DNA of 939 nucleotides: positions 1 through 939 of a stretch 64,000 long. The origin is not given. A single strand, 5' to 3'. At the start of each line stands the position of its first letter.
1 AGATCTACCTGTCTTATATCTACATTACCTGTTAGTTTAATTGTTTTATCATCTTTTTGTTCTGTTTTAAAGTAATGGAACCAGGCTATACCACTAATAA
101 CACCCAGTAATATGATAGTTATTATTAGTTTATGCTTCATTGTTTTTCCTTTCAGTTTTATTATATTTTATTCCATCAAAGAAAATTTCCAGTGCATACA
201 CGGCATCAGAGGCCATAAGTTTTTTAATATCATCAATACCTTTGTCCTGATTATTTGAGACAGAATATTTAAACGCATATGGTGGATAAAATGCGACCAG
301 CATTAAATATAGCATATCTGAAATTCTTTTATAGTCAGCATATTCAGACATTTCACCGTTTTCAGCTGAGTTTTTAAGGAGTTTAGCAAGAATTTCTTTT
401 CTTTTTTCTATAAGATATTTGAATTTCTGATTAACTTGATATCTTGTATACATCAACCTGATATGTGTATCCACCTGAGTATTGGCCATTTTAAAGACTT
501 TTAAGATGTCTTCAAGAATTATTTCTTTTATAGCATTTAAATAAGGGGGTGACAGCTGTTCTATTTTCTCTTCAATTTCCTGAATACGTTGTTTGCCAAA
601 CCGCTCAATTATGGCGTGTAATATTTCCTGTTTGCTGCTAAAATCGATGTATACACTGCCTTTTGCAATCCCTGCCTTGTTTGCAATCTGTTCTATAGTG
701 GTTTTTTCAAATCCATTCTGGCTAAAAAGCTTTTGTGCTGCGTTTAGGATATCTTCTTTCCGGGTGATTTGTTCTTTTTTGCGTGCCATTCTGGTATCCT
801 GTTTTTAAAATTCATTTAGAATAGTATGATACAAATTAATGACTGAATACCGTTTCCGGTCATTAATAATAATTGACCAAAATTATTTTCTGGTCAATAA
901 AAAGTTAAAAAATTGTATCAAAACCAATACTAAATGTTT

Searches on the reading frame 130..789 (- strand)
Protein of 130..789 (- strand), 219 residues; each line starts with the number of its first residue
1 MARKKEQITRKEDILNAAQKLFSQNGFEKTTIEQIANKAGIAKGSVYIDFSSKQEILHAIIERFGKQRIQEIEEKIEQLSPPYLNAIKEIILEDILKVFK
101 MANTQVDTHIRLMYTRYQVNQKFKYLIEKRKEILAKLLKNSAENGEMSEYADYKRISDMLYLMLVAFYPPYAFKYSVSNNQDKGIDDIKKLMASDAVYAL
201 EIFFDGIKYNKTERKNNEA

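Call 10: search_protein_families(library=pfam, proteins=[window:130-789:-], max_evalue=0.01)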
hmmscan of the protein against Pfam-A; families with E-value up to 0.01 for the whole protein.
window:130-789:- (219 aa): 1 family
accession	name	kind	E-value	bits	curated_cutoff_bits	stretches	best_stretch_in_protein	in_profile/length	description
PF00440.29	TetR_N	-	3.1e-16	59.3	24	1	14-60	1-47/47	Bacterial regulatory proteins, tetR family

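Call 86: find_encoding_contigs(protein=window:130-789:-, flank=10000, max_places=1)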
Protein window:130-789:- (219 aa): 17 contigs read that carry it; 1 place shown.
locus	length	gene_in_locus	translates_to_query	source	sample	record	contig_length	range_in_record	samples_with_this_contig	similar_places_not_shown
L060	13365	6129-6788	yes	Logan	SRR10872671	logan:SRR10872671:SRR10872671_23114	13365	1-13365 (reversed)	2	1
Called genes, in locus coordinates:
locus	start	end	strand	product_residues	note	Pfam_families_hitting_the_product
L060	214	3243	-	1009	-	PF02463:SMC_N, PF13175:AAA_15 (weak), PF13476:AAA_23, PF13555:AAA_29 (weak), PF13558:SbcC_Walker_B (weak)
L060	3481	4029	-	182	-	-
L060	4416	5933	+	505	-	PF02310:B12-binding, PF04055:Radical_SAM, PF13282:DUF4070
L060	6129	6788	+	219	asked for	PF00440:TetR_N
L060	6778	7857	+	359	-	PF25917:BSH_RND (weak), PF25881:HH_YBHG, PF25954:Beta-barrel_RND_2, PF25990:Beta-barrel_YknX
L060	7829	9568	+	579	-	PF13175:AAA_15 (faint), PF13476:AAA_23 (faint), PF13555:AAA_29 (faint), PF00004:AAA (faint), PF00005:ABC_tran, PF13304:AAA_21 (faint), PF00005:ABC_tran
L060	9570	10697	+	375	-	PF12679:ABC2_membrane_2, PF12698:ABC2_membrane_3, PF01061:ABC2_membrane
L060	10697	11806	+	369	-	PF12679:ABC2_membrane_2, PF12698:ABC2_membrane_3, PF01061:ABC2_membrane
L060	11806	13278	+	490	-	PF02321:OEP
